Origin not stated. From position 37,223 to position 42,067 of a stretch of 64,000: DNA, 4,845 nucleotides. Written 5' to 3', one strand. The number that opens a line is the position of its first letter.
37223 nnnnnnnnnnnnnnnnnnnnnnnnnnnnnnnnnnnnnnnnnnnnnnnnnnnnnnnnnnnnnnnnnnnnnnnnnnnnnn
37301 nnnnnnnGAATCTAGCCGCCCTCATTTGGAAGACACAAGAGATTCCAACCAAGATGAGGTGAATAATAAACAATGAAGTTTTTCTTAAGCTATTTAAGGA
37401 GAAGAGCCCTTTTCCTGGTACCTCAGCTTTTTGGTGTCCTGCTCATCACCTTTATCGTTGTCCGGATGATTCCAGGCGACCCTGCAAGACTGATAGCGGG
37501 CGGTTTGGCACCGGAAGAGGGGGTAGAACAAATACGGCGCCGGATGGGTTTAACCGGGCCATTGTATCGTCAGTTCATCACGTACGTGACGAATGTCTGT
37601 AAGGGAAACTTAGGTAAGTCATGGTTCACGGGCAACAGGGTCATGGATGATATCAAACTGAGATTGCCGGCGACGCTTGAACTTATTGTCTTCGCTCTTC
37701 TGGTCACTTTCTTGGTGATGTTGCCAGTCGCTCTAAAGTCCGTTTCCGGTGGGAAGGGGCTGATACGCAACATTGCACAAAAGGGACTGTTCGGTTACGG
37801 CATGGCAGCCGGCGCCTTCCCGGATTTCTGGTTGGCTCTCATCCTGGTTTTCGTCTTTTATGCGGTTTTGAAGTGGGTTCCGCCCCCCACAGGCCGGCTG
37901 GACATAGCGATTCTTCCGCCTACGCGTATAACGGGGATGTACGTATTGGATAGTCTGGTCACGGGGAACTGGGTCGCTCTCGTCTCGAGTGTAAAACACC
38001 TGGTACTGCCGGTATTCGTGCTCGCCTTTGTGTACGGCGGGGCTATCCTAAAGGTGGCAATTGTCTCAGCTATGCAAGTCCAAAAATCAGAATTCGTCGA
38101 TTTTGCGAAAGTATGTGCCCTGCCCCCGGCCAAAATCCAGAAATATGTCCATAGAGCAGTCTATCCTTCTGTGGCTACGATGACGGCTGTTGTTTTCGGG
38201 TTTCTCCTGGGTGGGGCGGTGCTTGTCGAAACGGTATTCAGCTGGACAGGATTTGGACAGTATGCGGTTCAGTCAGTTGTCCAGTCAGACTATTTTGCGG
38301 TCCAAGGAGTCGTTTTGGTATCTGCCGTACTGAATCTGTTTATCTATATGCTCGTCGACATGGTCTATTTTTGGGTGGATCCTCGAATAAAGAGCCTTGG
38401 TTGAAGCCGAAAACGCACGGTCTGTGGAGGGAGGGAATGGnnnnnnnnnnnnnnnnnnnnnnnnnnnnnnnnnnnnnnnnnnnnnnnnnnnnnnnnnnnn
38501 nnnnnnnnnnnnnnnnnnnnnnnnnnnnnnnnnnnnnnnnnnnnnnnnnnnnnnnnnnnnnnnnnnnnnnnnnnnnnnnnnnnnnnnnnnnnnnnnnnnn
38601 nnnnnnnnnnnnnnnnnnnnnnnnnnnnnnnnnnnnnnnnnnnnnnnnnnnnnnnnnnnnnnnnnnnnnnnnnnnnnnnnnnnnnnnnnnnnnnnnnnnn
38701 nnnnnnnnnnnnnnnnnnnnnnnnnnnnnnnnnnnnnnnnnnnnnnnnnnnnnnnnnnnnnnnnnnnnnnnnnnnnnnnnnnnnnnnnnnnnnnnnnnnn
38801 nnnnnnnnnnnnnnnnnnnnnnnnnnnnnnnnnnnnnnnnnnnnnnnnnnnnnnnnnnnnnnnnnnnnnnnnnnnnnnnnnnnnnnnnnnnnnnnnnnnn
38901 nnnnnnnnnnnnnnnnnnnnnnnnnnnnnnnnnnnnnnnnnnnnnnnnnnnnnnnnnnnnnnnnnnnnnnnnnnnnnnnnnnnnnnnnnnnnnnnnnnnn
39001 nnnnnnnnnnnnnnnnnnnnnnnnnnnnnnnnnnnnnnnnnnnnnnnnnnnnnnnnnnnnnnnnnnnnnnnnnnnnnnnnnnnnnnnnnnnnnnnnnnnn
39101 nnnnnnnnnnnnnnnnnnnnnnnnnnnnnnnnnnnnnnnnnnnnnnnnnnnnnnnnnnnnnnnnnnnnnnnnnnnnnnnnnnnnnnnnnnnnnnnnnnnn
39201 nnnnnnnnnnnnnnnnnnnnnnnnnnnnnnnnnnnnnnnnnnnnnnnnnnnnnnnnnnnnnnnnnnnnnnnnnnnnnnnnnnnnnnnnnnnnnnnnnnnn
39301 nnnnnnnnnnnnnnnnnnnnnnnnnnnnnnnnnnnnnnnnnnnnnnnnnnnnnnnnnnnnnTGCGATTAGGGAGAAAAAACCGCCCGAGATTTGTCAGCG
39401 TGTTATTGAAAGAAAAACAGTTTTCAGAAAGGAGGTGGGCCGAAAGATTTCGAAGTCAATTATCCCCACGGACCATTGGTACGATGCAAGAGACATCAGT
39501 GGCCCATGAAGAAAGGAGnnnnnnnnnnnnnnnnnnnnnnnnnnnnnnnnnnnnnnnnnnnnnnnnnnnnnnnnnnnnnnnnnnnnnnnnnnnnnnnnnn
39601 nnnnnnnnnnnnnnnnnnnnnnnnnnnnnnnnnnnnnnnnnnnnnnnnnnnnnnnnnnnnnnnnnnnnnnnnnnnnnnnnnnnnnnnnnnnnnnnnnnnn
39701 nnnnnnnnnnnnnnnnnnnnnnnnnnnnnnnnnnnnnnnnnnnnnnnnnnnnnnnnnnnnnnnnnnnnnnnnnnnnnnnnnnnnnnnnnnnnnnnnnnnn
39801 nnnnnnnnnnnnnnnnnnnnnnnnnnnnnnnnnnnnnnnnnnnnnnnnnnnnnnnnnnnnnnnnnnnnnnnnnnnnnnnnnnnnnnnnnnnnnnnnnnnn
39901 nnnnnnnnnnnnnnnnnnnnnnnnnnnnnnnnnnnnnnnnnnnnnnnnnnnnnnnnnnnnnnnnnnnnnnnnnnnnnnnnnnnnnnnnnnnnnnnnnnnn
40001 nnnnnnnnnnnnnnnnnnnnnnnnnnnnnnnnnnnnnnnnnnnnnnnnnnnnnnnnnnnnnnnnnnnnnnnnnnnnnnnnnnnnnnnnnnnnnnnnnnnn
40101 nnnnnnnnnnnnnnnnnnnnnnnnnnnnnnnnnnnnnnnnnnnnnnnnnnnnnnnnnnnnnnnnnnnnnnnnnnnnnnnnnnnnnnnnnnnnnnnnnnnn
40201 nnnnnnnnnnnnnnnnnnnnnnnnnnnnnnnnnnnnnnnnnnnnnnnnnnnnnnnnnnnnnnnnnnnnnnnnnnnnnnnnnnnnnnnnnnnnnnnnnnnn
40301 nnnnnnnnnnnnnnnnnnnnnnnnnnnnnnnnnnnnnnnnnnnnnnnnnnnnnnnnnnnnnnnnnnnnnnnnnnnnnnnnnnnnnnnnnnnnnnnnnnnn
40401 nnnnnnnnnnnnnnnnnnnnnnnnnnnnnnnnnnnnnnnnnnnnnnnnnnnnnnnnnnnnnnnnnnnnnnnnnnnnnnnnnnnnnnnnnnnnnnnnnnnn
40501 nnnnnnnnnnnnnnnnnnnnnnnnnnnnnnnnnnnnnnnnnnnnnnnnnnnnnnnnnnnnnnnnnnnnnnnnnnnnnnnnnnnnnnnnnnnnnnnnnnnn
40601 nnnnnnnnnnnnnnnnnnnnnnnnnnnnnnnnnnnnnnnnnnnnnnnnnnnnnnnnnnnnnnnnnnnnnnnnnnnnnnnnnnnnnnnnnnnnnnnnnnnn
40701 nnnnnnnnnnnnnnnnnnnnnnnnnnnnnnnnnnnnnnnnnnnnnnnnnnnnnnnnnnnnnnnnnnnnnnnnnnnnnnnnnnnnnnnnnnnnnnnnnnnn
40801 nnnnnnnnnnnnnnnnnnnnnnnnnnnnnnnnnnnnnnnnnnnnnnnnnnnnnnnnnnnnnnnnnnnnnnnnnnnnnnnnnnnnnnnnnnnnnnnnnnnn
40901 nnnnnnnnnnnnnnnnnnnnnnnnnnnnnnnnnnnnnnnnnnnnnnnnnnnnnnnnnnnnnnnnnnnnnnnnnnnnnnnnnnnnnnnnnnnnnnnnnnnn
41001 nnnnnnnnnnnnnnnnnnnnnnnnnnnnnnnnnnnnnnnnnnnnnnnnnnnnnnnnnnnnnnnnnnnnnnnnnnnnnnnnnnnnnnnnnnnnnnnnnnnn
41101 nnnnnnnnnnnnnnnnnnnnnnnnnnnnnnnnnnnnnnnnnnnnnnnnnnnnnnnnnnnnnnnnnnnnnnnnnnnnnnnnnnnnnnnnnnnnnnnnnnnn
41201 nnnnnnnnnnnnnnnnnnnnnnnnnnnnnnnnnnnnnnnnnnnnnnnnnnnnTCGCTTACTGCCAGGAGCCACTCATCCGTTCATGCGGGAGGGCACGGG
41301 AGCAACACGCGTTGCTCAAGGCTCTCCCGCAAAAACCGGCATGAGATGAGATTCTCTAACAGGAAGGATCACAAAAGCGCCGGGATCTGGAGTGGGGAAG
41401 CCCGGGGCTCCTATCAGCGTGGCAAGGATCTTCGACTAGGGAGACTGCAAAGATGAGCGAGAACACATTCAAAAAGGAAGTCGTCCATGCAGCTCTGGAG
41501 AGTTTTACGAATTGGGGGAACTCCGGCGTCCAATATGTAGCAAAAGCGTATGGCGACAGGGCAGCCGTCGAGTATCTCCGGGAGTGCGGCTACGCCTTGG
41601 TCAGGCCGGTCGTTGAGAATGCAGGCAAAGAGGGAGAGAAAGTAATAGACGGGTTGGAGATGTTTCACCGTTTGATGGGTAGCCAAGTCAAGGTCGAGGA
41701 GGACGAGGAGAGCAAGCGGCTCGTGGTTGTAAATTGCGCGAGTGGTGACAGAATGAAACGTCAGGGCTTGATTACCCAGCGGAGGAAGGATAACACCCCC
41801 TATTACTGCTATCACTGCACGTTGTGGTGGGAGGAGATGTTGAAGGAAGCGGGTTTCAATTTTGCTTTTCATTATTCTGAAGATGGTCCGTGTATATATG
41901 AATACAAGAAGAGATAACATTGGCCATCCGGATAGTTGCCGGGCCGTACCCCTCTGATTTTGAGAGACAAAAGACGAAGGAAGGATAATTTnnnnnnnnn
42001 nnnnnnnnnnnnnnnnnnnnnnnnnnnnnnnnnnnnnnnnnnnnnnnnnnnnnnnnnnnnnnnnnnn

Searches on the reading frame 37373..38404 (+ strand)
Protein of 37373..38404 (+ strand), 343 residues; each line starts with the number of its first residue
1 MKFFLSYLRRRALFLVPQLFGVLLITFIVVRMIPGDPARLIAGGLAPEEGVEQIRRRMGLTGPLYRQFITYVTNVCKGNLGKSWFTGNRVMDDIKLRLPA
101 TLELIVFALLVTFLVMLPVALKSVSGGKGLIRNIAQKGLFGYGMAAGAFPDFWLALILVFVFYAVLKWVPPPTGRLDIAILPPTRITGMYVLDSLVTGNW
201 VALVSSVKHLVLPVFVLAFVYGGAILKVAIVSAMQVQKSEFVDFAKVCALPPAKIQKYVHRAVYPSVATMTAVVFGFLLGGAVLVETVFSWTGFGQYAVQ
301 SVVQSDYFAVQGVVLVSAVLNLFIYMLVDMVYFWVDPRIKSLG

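Call 3: search_protein_families(library=pfam, proteins=[window:37373-38404:+], max_evalue=0.01)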
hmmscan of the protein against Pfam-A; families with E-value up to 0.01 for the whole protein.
window:37373-38404:+ (343 aa): 2 families
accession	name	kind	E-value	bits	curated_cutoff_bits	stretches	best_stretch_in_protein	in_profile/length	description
PF00528.27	BPD_transp_1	-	3.2e-24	86.1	26.4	1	136-340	17-183/184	Binding-protein-dependent transport system inner membrane component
PF19300.4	BPD_transp_1_N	-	9.8e-12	45.5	23.8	1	5-104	2-113/114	Binding-prot-dependent transport system membrane comp, N-term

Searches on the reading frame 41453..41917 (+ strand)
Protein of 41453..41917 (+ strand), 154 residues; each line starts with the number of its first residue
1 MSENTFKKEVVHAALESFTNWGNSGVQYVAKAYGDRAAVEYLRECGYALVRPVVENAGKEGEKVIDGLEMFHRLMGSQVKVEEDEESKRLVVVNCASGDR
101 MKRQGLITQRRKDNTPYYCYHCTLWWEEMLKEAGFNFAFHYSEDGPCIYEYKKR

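Call 3: search_protein_families(library=pfam, proteins=[window:41453-41917:+], max_evalue=0.01)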
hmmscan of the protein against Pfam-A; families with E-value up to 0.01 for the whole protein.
window:41453-41917:+ (154 aa): 0 families

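Call 24: search_protein_families(library=ncbifam, proteins=[window:41453-41917:+], max_evalue=0.001)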
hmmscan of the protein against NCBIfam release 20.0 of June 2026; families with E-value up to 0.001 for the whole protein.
window:41453-41917:+ (154 aa): 0 families

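Call 44: find_homologous_proteins(query=window:41453-41917:+, max_evalue=0.001)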
Query window:41453-41917:+ (154 aa): 5 proteins with E <= 0.001 among 19 candidates.
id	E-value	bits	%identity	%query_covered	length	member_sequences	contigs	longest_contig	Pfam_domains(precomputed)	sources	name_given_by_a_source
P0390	9.3e-102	356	100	100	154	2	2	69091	-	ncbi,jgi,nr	ncbi:MAG: hypothetical protein JRJ26_07290 [Deltaproteobacteria bacterium]|nr:hypothetical protein [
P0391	4.0e-91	321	88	100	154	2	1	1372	-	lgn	-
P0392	1.8e-84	299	82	100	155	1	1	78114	-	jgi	jgi:hypothetical protein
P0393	1.2e-64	235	62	99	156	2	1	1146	-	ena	-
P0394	6.5e-48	181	55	98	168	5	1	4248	-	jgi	-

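Call 46: find_encoding_contigs(protein=P0394, flank=5000, max_places=2)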
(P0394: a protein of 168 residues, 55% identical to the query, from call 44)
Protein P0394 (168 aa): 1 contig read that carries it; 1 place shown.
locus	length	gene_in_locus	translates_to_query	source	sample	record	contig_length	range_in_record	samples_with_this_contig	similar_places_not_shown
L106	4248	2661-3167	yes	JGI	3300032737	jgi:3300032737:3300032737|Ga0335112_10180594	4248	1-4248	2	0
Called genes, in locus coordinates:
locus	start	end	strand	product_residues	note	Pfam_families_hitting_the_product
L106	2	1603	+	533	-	?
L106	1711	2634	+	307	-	PF00795:CN_hydrolase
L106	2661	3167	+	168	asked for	-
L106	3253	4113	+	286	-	PF00005:ABC_tran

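Call 53: predict_structure(alignment_id=A2)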
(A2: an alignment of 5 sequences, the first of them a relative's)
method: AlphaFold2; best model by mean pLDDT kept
length: 154 residues; sequences in the alignment: 5
mean_pLDDT: 78.9   pTM: 0.73
mean pLDDT of the five models: 78.9, 78.1, 75.1, 52.8, 40.0
residues with pLDDT >= 90: 28; 70-90: 98; 50-70: 24; < 50: 4
segments of 3 or more residues with pLDDT < 50: none
pLDDT, mean of each block of 10 residues (from residue 1): 61 77 81 84 78 85 89 85 96 81 65 56 70 89 82 90
secondary structure, 60 per line:
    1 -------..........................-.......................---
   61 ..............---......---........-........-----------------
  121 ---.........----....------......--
elements in order: H8-33 H35-57 H61-74 E78-83 E87-94 H96-103 H124-132 E137-140 E147-152

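Call 56: fold_search(model_id=the predicted structure, library=pdb)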
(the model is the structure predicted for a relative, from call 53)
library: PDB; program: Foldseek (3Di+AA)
matches with E <= 10: 749; with E <= 0.001: 3
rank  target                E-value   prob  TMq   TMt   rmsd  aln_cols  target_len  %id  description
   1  9dd4_A                1.8e-04  1.00  0.40  0.49   8.9       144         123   11  Crystal Structure of Designed facilitated dissociation target LHD101An1: LHD101A with an N-terminal extension (released 2025-08-20)
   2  9dd0_B                2.4e-04  1.00  0.40  0.48   8.0       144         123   11  Designed allosteric facilitated dissociation switch AS1 in complex state TH with methylated lysines, crystal #2 (released 2025-08-20)
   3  9dcz_B                7.7e-04  1.00  0.40  0.47   8.7       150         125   12  Designed allosteric facilitated dissociation switch AS1 in complex state TH with methylated lysines, crystal #1 (released 2025-08-20)
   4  9dd0_D                1.2e-03  1.00  0.40  0.49   7.8       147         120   12  Designed allosteric facilitated dissociation switch AS1 in complex state TH with methylated lysines, crystal #2 (released 2025-08-20)
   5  9dcz_D                2.1e-03  1.00  0.39  0.46   8.6       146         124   13  Designed allosteric facilitated dissociation switch AS1 in complex state TH with methylated lysines, crystal #1 (released 2025-08-20)
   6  6mrs                  2.5e-03  1.00  0.34  0.60   5.2        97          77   13  De novo designed protein Peak6 (released 2019-06-12)
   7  9olq_N                2.7e-03  1.00  0.39  0.47   8.9       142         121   11  Designed allosteric facilitated dissociation switch AS1_K46L_E50W_K172W_E173Y in complex state THE (released 2025-08-20)
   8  7mwr_B                2.7e-03  0.99  0.38  0.27   7.1       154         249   11  Structure of De Novo designed beta sheet heterodimer LHD101A53/B4 (released 2022-01-19)
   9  7mwr_A                3.0e-03  0.99  0.35  0.28  14.2       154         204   11  Structure of De Novo designed beta sheet heterodimer LHD101A53/B4 (released 2022-01-19)
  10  5kbe_A                3.2e-03  1.00  0.54  0.44   4.8       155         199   13  CRYSTAL STRUCTURE OF THE AROMATIC SENSOR DOMAIN OF MOPR IN COMPLEX WITH PHENOL (released 2016-07-13)
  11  8poc_A                3.8e-03  0.99  0.43  0.43   7.4       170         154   12  Cryo-EM structure of Dickeya dadantii BcsD (released 2023-12-20)
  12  2j3w_B                6.1e-03  0.94  0.38  0.36   8.5       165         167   17  The crystal structure of the bet3-trs31-sedlin complex. (released 2006-11-27)
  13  5kbg_B                7.7e-03  1.00  0.57  0.46   4.6       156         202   12  CRYSTAL STRUCTURE OF THE AROMATIC SENSOR DOMAIN OF MOPR IN COMPLEX WITH OCRESOL (released 2016-07-13)
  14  2j3r_B                7.7e-03  0.97  0.41  0.41   7.9       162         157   17  The crystal structure of the bet3-trs31 heterodimer. (released 2006-11-27)
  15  7vqf                  8.1e-03  1.00  0.49  0.42   5.6       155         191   11  Phenol binding protein, MopR (released 2022-09-07)
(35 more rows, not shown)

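Call 57: search_protein_families(library=pfam, alignment_id=A2, max_evalue=10)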
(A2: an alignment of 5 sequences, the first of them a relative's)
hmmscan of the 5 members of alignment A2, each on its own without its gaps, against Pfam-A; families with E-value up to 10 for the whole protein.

A. member 1, P0390 (154 aa): 2 families
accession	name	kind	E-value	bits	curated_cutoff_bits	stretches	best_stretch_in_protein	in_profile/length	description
PF10469.15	AKAP7_NLS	-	0.073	13.4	24.4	1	37-125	60-147/208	AKAP7 2'5' RNA ligase-like domain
PF14569.12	zf-UDP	-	0.11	13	27.1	1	43-86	31-76/78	Zinc-binding RING-finger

B. families by the number of members that match (of 5 scanned): 5 families
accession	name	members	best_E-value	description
PF03036.21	Perilipin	1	0.0048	Perilipin family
PF12957.13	DUF3846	1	0.018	Domain of unknown function (DUF3846)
PF10469.15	AKAP7_NLS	1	0.073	AKAP7 2'5' RNA ligase-like domain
PF14569.12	zf-UDP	1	0.11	Zinc-binding RING-finger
PF05993.17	Reovirus_M2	1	0.19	Reovirus major virion structural protein Mu-1/Mu-1C (M2)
